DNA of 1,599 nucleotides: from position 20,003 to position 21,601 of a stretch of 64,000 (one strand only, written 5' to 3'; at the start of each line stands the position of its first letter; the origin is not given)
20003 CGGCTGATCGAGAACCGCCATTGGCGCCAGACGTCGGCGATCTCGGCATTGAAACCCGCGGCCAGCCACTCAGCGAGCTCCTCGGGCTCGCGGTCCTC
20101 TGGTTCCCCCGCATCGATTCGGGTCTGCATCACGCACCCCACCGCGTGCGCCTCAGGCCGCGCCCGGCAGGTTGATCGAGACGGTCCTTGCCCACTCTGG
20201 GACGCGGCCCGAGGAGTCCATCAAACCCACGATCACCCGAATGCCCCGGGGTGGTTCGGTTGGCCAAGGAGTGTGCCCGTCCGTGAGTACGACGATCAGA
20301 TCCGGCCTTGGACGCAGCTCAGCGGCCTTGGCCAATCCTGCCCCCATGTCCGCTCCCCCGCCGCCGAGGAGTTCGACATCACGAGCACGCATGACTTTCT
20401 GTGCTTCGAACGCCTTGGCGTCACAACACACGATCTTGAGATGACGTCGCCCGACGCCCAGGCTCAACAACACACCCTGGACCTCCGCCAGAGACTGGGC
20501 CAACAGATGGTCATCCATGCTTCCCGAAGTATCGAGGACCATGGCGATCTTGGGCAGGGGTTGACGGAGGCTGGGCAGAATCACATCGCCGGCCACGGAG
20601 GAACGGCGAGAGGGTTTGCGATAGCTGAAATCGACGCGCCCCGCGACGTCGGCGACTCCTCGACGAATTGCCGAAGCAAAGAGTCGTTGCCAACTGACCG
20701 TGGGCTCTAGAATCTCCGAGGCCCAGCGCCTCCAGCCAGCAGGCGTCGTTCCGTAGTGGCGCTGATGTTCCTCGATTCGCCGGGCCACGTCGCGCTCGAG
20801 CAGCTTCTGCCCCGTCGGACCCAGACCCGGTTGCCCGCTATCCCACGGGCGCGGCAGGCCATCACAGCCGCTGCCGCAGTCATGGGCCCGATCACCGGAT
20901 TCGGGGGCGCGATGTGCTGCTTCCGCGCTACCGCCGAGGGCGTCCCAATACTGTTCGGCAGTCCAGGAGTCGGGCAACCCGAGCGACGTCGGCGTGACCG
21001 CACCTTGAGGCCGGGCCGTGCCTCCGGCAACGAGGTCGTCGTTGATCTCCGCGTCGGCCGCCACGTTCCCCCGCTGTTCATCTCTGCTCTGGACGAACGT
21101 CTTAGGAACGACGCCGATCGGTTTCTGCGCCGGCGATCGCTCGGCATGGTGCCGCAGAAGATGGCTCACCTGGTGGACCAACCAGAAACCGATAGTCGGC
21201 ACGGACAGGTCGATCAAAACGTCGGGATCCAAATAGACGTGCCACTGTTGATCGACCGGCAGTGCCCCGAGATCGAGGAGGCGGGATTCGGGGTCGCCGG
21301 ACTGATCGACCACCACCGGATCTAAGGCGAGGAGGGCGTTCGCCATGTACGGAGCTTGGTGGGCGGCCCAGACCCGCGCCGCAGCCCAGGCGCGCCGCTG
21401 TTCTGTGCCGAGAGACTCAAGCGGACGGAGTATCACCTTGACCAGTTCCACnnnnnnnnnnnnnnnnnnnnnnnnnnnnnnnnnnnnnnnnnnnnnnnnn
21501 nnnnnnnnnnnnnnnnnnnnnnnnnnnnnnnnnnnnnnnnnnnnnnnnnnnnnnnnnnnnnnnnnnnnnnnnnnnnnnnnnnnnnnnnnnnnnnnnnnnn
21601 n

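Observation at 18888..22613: Four-gene MoxR(AAA_5) ATPase / VWA-peptidase-like / Trp-repeat operon of unknown function, next to a serine recombinase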

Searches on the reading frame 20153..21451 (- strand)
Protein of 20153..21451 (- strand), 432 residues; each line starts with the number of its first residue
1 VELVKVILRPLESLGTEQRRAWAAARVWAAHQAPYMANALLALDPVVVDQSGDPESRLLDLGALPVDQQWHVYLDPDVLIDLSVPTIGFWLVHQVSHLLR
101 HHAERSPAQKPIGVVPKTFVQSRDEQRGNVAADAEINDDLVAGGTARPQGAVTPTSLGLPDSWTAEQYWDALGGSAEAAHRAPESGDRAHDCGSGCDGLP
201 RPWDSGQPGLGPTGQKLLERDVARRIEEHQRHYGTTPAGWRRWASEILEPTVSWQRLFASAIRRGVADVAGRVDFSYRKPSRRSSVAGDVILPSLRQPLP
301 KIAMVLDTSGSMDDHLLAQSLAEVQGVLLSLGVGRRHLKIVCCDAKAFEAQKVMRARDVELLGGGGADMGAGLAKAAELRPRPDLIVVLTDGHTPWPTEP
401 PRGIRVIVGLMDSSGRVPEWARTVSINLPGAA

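Call 3: search_protein_families(library=pfam, proteins=[window:20153-21451:-], max_evalue=0.1)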
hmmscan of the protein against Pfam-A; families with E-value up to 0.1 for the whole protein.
window:20153-21451:- (432 aa): 5 families
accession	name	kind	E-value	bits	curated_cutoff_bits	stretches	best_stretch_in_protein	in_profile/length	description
PF13203.12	DUF2201_N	-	2.2e-40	139.4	23.2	1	23-296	7-271/271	Putative metallopeptidase domain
PF09967.15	DUF2201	-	8.5e-17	61.9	26.4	1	302-426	1-122/123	VWA-like domain (DUF2201)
PF05762.20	VWA_CoxE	-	0.0046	16.9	26.4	1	289-393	42-160/222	VWA domain containing CoxE-like protein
PF00092.34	VWA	-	0.014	16.1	23.8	0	302-337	2-37/174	von Willebrand factor type A domain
PF13519.12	VWA_2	-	0.029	15.5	27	0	304-392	3-106/107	von Willebrand factor type A domain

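Call 4: search_protein_families(library=padloc, proteins=[window:20153-21451:-], max_evalue=0.1)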
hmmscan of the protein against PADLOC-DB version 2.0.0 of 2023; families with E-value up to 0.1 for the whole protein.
window:20153-21451:- (432 aa): 0 families

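Call 5: search_protein_families(library=ncbifam, proteins=[window:20153-21451:-], max_evalue=0.1)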
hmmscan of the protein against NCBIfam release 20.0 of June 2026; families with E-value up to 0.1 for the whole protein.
window:20153-21451:- (432 aa): 0 families

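Call 9: search_protein_families(library=phrogs, proteins=[window:20153-21451:-], max_evalue=0.01)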
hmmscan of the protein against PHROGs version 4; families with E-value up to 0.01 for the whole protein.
window:20153-21451:- (432 aa): 1 family
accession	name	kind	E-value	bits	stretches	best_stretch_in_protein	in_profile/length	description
phrog_1314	-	DNA, RNA and nucleotide metabolism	2.3e-40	139.9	1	16-427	9-391/394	HNH endonuclease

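Call 21: search_solved_structures(query=window:20153-21451:-, max_evalue=1)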
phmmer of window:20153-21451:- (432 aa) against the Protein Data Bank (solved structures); distinct sequences matched with E-value up to 1: 1.
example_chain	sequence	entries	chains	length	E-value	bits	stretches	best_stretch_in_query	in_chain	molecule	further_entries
2wlt_A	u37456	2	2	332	0.16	14.6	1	276-368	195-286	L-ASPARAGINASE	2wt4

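Call 25: find_homologous_proteins(query=window:20153-21451:-)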
Query window:20153-21451:- (432 aa): 2859 proteins with E <= 0.001 among 8000 candidates; the best 120 are listed.
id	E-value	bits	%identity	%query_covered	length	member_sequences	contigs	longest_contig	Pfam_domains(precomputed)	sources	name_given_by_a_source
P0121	2.5e-285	965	100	99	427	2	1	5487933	PF13203.13,PF09967.16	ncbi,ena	-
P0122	1.8e-258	876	91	99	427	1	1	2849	PF13203.13,PF09967.16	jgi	jgi:predicted metal-dependent peptidase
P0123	9.2e-249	844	88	99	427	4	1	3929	PF13203.13,PF09967.16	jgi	jgi:predicted metal-dependent peptidase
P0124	3.2e-246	836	93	92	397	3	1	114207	PF13203.13,PF09967.16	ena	-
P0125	6.6e-237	805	84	99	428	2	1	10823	PF13203.13,PF09967.16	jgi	jgi:predicted metal-dependent peptidase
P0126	1.8e-231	787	81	100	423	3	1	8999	PF13203.13,PF09967.16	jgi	jgi:predicted metal-dependent peptidase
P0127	7.9e-228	775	82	98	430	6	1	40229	PF13203.13,PF09967.16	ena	-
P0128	5.9e-223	759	81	99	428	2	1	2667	PF13203.13,PF09967.16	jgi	jgi:predicted metal-dependent peptidase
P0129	7.8e-223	759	79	100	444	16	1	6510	PF13203.13,PF09967.16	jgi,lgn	jgi:predicted metal-dependent peptidase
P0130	1.1e-222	758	79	100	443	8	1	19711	PF13203.13,PF09967.16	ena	-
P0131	2.6e-222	757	81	99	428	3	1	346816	PF13203.13,PF09967.16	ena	-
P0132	1.9e-221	754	85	92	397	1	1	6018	PF13203.13,PF09967.16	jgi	jgi:predicted metal-dependent peptidase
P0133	2.0e-221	754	80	97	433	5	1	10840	PF13203.13,PF09967.16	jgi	jgi:predicted metal-dependent peptidase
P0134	1.2e-216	739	77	97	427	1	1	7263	PF13203.13,PF09967.16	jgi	jgi:predicted metal-dependent peptidase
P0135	4.9e-215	733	79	99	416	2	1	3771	PF13203.13,PF09967.16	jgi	jgi:predicted metal-dependent peptidase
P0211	4.9e-165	568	60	97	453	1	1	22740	PF13203.13,PF09967.16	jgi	jgi:predicted metal-dependent peptidase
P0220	3.6e-163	562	51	96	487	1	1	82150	PF13203.13,PF09967.16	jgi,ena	jgi:predicted metal-dependent peptidase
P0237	6.7e-160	551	58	97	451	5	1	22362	PF13203.13,PF09967.16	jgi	jgi:hypothetical protein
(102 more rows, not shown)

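Call 26: find_encoding_contigs(protein=P0121, flank=10000, max_places=2)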
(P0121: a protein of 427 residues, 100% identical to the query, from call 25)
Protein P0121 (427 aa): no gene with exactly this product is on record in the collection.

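Call 28: list_cluster_members(proteins=[P0121, P0001])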
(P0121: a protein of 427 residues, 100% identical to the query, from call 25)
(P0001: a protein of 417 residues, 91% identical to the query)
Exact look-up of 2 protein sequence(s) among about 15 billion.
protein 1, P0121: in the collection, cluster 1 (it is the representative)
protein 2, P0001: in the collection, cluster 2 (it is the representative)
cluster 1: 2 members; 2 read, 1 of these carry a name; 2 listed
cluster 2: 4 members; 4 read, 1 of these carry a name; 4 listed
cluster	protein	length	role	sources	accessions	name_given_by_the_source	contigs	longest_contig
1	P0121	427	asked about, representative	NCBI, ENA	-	-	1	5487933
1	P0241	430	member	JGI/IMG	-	predicted metal-dependent peptidase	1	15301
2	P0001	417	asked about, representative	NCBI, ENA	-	-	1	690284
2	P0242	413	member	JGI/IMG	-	hypothetical protein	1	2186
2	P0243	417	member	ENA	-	-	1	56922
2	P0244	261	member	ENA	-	-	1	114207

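Call 36: search_dna_similar(query=window:20153-21451:-, collection=phages, mode=protein, max_rows=25, rows=spread)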
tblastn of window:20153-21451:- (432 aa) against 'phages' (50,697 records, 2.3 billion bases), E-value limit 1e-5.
Records with a match: 59; places in all: 59; records where one place covers at least 80% of the query: 3.
Best place of each record, by identity: <60% 59.
By first word of the organism name: Vibrio 28; Pseudomonas 11; Acinetobacter 6; Rhizobium 4; Pseudoalteromonas 2; Enterobacter 2; Agrobacterium 2; Erwinia 1; Thermus 1; Alteromonas 1; and 1 more.
By host as written in the record: - 28; Pseudomonas aeruginosa PAO1 5; Pseudomonas aeruginosa 3; Rhizobium phaseoli N831 2; Pseudoalteromonas sp. YD6 2; Acinetobacter baumannii M2 2; Vibrio sp. SCSIO30225 2; Acinetobacter pittii ABC38 2; and 11 more.
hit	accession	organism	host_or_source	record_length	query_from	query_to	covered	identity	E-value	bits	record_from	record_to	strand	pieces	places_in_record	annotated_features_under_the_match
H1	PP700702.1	Erwinia phage MIF8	Erwinia sp. TAC1.XII.93.8 (de Vries et ...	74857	39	430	91%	23.1%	9e-9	64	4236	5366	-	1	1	hypothetical protein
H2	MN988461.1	Rhizobium phage RHph_TM27A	Rhizobium phaseoli N831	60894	71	402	77%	26.5%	1e-8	63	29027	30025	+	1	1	metallopeptidase domain-containing protein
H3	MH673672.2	Thermus phage phiFa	Thermus thermophilus HB27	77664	65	401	78%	24.2%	1e-8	64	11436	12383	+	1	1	hypothetical protein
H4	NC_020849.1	Pseudoalteromonas phage pYD6-A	Pseudoalteromonas sp. YD6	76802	74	428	82%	22.7%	9e-6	54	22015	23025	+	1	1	HNH endonuclease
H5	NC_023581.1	Acinetobacter phage Presley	Acinetobacter baumannii M2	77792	72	331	60%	25.7%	6e-11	71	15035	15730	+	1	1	HNH endonuclease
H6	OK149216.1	Acinetobacter phage vB_IME_Ab2712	Acinetobacter baumannii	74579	71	331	60%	25.0%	3e-9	66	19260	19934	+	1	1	record has no annotation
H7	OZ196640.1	Vibrio phage D517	Seawater and oysters mix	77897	72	327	59%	24.8%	3e-7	59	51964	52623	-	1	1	HNH endonuclease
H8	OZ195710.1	Vibrio phage D497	Seawater and oysters mix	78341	72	327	59%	24.8%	3e-7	59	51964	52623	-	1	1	HNH endonuclease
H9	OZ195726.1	Vibrio phage D474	Seawater and oysters mix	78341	72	327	59%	24.8%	3e-7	59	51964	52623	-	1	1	HNH endonuclease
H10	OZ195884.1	Vibrio phage D501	Seawater and oysters mix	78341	72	327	59%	24.8%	3e-7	59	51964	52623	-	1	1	HNH endonuclease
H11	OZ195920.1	Vibrio phage D466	Seawater and oysters mix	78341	72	327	59%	24.8%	3e-7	59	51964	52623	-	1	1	HNH endonuclease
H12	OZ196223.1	Vibrio phage D496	Seawater and oysters mix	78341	72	327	59%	24.8%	3e-7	59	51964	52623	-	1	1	HNH endonuclease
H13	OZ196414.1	Vibrio phage D473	Seawater and oysters mix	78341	72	327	59%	24.8%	3e-7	59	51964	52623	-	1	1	HNH endonuclease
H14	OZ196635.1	Vibrio phage D511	Seawater and oysters mix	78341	72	327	59%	24.8%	3e-7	59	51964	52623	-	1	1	HNH endonuclease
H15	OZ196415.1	Vibrio phage D471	Seawater and oysters mix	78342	72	327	59%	24.8%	3e-7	59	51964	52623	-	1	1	HNH endonuclease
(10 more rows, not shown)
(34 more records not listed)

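Call 37: get_annotated_region(hit=H5, flank=4000)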
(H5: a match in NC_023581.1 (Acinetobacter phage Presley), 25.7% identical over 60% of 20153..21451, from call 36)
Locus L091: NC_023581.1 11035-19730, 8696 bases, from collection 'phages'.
description: Acinetobacter phage Presley, complete genome.
organism: Acinetobacter phage Presley (NCBI taxid 1406780)
taxonomy: Viruses; Duplodnaviria; Heunggongvirae; Uroviricota; Caudoviricetes; Schitoviridae; Presleyvirus; Presleyvirus presley
host: Acinetobacter baumannii M2; source: -; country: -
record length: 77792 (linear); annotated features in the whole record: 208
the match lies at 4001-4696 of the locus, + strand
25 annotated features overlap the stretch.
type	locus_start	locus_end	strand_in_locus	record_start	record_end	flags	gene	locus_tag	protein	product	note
CDS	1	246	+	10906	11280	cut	-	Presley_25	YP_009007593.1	hypothetical protein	-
regulatory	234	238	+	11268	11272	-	-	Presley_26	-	ribosome_binding_site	-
CDS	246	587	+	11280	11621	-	-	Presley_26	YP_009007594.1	hypothetical protein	-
regulatory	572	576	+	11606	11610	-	-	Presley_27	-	ribosome_binding_site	-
CDS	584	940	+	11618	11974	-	-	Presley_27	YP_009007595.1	hypothetical protein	-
regulatory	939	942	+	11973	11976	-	-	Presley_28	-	ribosome_binding_site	-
CDS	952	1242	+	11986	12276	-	-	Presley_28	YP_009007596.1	hypothetical protein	-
regulatory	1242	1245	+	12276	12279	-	-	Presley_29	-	ribosome_binding_site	-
CDS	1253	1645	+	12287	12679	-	-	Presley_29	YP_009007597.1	hypothetical protein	-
regulatory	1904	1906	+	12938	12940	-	-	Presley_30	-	ribosome_binding_site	-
CDS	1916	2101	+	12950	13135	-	-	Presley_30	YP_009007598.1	hypothetical protein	-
regulatory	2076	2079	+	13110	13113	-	-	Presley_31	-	ribosome_binding_site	-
CDS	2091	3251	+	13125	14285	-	-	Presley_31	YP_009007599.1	ATPase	-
regulatory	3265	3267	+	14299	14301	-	-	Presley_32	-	ribosome_binding_site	-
CDS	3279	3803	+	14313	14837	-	-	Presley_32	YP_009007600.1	hypothetical protein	-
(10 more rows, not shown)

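Call 60: search_dna_similar(query=window:20153-21451:-, collection=plasmids, mode=protein, max_rows=20)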
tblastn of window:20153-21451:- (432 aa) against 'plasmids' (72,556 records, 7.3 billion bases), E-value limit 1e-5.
Records with a match: 72; places in all: 75; records where one place covers at least 80% of the query: 64.
Best place of each record, by identity: <60% 72.
By first word of the organism name: Rhodococcus 33; Mycobacterium 8; Streptomyces 8; Mycolicibacterium 4; Embleya 2; Allomeiothermus 2; Arthrobacter 2; Pseudarthrobacter 2; Nonomuraea 1; Cellulosimicrobium 1; and 9 more.
By predicted mobility (MOB-suite, as given by PLSDB): non-mobilizable 43; mobilizable 26; conjugative 3.
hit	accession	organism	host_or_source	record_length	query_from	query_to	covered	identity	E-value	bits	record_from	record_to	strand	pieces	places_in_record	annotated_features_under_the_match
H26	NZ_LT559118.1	Nonomuraea gerenzanensis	-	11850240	31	427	92%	47.7%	3e-103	343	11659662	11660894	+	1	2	none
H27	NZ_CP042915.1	Rhodococcus qingshengii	Eruca vesicaria subsp. sativa,whole ...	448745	31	426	92%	40.5%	7e-64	229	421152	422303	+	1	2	VWA-like domain-containing protein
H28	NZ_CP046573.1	Rhodococcus sp. WAY2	cell culture,bacterial consortium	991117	31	426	92%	40.5%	9e-64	229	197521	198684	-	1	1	VWA-like domain-containing protein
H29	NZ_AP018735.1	Rhodococcus erythropolis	-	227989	31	426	92%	40.5%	1e-63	229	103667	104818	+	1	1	VWA-like domain-containing protein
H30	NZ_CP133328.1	Rhodococcus sp. DN22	whole organism,soil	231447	31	426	92%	40.5%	1e-63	229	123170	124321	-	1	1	VWA-like domain-containing protein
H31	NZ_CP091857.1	Rhodococcus erythropolis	-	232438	31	426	92%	40.5%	1e-63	229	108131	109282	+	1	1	VWA-like domain-containing protein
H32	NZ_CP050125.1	Rhodococcus erythropolis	pure culture,petroleum-contaminated soil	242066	31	426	92%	40.5%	1e-63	229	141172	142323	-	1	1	VWA-like domain-containing protein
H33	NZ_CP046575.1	Rhodococcus sp. WAY2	cell culture,bacterial consortium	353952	31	426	92%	40.5%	2e-63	228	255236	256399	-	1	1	VWA-like domain-containing protein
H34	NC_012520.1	Rhodococcus opacus B4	-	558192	31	426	92%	40.1%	3e-58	213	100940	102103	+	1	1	VWA-like domain-containing protein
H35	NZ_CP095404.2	Rhodococcus opacus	Whole organism,nitrophenolics and ...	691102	31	426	92%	40.1%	3e-58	213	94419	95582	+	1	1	VWA-like domain-containing protein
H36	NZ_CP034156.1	Rhodococcus sp. NJ-530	Antarctic sea ice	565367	31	426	92%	40.1%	1e-63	229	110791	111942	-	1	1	VWA-like domain-containing protein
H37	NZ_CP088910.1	Rhodococcus qingshengii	cell culture,forest soil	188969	31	426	92%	40.1%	3e-63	228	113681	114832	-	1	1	VWA-like domain-containing protein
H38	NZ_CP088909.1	Rhodococcus qingshengii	cell culture,forest soil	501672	31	426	92%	40.1%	4e-63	227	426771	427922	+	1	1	VWA-like domain-containing protein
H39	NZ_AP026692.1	Rhodococcus qingshengii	cruid oil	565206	31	426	92%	40.1%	4e-63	227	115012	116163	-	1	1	VWA-like domain-containing protein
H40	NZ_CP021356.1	Rhodococcus oxybenzonivorans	river sediment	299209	31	426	92%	40.0%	5e-64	230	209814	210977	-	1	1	VWA-like domain-containing protein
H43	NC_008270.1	Rhodococcus jostii RHA1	-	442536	31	426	92%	40.0%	5e-63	227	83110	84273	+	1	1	VWA-like domain-containing protein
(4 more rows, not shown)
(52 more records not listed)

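Call 61: get_annotated_region(hit=H43, flank=7000)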
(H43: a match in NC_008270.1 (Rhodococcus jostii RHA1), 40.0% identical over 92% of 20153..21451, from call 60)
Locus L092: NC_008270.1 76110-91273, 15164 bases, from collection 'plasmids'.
description: Rhodococcus jostii RHA1 plasmid pRHL2, complete sequence
organism: Rhodococcus jostii RHA1 (NCBI taxid 101510)
taxonomy: Bacteria; Actinomycetota; Actinomycetes; Mycobacteriales; Nocardiaceae; Rhodococcus; Rhodococcus jostii; Rhodococcus jostii RHA1
host: -; source: -; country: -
typing (MOB-suite, as given by PLSDB): mobilizable; relaxase MOBP
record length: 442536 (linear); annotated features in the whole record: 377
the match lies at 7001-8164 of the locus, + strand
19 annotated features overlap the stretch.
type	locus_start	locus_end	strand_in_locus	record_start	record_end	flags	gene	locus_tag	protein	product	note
CDS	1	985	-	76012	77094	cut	-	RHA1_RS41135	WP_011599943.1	IS630-like element ISRjo2 family transposase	GO:0006313 - DNA transposition [Evidence IEA]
CDS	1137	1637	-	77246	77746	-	-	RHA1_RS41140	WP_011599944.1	hypothetical protein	-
CDS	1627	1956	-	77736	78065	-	-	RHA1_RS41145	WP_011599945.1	hypothetical protein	-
CDS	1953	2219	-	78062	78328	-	-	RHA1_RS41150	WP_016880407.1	hypothetical protein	-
CDS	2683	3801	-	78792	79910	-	-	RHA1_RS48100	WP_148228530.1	XRE family transcriptional regulator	-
CDS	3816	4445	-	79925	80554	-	-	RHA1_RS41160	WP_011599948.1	hypothetical protein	-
CDS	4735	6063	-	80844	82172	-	-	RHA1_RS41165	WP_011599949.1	hypothetical protein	-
CDS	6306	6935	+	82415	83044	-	-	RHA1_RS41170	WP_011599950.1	hypothetical protein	-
CDS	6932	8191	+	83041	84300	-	-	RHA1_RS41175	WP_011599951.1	VWA-like domain-containing protein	-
CDS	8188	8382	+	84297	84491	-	-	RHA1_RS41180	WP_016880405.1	hypothetical protein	-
CDS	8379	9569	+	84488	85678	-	-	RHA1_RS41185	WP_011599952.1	hypothetical protein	-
CDS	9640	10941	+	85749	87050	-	-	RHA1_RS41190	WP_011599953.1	AAA family ATPase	-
CDS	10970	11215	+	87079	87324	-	-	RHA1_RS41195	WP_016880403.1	hypothetical protein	-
CDS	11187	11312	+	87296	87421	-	-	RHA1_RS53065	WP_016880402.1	hypothetical protein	-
CDS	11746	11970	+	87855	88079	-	-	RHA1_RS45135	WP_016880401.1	hypothetical protein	-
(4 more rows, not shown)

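Call 82: predict_structure(alignment_id=A5)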
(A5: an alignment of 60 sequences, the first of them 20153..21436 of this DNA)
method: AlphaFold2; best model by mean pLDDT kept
length: 427 residues; sequences in the alignment: 60
mean_pLDDT: 78.0   pTM: 0.58
mean pLDDT of the five models: 78.0, 76.8, 74.7, 74.6, 74.4
residues with pLDDT >= 90: 124; 70-90: 187; 50-70: 70; < 50: 46
segments of 3 or more residues with pLDDT < 50: 106-112, 171-184, 268-276, 278-280, 286-291, 425-427
pLDDT, mean of each block of 10 residues (from residue 1): 92 94 91 94 90 88 93 92 93 88 55 65 88 71 81 87 79 41 56 79 86 92 89 86 68 80 61 46 48 75 72 77 70 76 59 58 81 86 89 90 88 90 56
secondary structure, 60 per line:
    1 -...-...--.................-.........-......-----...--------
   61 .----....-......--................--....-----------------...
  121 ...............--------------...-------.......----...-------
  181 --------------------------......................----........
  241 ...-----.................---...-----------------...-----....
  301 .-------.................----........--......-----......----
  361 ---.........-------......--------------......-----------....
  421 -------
elements in order: E2-4 H11-27 H29-37 E39-44 E66-69 H71-76 H79-94 H97-100 H118-135 H160-166 H207-228 H233-243 H249-265 E269-271 E289-291 E297-301 H309-325 E333-337 H340-345 E354-356 H364-372 E380-385 E400-405 E417-420

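Call 84: fold_search(model_id=the predicted structure, library=pdb)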
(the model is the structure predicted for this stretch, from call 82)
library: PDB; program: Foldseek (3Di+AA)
matches with E <= 10: 481; with E <= 0.001: 0
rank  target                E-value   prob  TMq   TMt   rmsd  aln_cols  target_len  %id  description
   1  7uci_B                8.7e-02  0.35  0.16  0.11  15.8       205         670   13  SxtA Methyltransferase and decarboxylase didomain in complex with Mn2+ and SAH (released 2022-06-01)
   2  7nkb_G                9.2e-02  0.35  0.13  0.21  13.6       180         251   13  Mycobacterium smegmatis ATP synthase rotor state 1 (released 2021-10-27)
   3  7njn_G                9.7e-02  0.18  0.10  0.13  16.1       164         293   13  Mycobacterium smegmatis ATP synthase state 1d (released 2021-10-27)
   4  8g08_G                1.1e-01  0.41  0.15  0.22  14.6       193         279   13  Cryo-EM structure of SQ31f-bound Mycobacterium smegmatis ATP synthase rotational state 1 (backbone model) (released 2023-02-15)
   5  6b3b                  1.4e-01  0.35  0.18  0.13  13.5       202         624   13  AprA Methyltransferase 1 - GNAT in complex with Mn2+ , SAM, and Malonate (released 2017-11-15)
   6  9g3h_AA               1.4e-01  0.63  0.14  0.33   8.5       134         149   10  Circularly permuted lumazine synthase twisted tube with no gap between between double strands (released 2025-03-05)
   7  7nkk_G                1.5e-01  0.16  0.10  0.15  13.3       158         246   13  Mycobacterium smegmatis ATP synthase rotor state 2 (released 2021-10-27)
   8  7uci_A                1.6e-01  0.30  0.17  0.12  11.2       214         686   14  SxtA Methyltransferase and decarboxylase didomain in complex with Mn2+ and SAH (released 2022-06-01)
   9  6vmb_g                1.8e-01  0.33  0.13  0.16  13.7       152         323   17  Chloroplast ATP synthase (C1, CF1FO) (released 2020-09-09)
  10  6b3a                  1.8e-01  0.23  0.17  0.12  13.6       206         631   14  AprA Methyltransferase 1 - GNAT didomain in complex with Mn2+ and SAM (released 2017-11-15)
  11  8j0s_G                2.0e-01  0.15  0.10  0.14  16.0       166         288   13  Cryo-EM structure of Mycobacterium tuberculosis ATP synthase in complex with bedaquiline(BDQ) (released 2024-05-22)
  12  7ucl_A                2.2e-01  0.23  0.17  0.13  12.4       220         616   11  SxtA Methyltransferase variant F458H in complex with Mn2+ and malonate (released 2022-06-01)
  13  7o4u_B                2.2e-01  0.05  0.10  0.07  18.5       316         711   12  Structure of the alpha subunit of Mycobacterium tuberculosis beta-oxidation trifunctional enzyme in complex with oxidi (released 2021-08-25)
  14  4bv9_A                2.4e-01  0.41  0.17  0.23   8.1       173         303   13  Crystal structure of the NADPH form of mouse Mu-crystallin. (released 2014-02-05)
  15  7uch                  2.5e-01  0.18  0.15  0.11  12.5       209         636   12  AprA Methyltransferase 1 - GNAT in complex with Mn2+ , SAM, and Di-methyl-malonate (released 2022-06-01)
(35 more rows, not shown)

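Call 91: find_encoding_contigs(protein=P0220, flank=4000, max_places=1)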
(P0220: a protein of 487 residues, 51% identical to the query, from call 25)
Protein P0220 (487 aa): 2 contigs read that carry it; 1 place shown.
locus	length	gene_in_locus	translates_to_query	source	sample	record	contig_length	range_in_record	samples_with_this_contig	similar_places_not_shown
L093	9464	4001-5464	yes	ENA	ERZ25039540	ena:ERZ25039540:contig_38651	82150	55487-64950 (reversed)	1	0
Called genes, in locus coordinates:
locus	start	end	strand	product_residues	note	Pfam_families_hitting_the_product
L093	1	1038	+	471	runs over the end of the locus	PF07690:MFS_1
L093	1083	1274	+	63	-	-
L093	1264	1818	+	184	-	-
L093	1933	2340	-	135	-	PF01850:PIN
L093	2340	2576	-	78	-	PF02604:PhdYeFM_antitox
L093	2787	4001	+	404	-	PF20030:bpMoxR (weak), PF00158:Sigma54_activat (faint), PF01078:Mg_chelatase (faint), PF00004:AAA (weak), PF07728:AAA_5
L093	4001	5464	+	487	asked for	PF13203:DUF2201_N, PF09967:DUF2201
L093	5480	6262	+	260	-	-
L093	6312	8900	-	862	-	PF13569:DUF4132, PF24879:DUF7737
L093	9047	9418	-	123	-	PF02661:Fic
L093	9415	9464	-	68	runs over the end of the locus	PF01402:RHH_1, PF07704:PSK_trans_fac (faint)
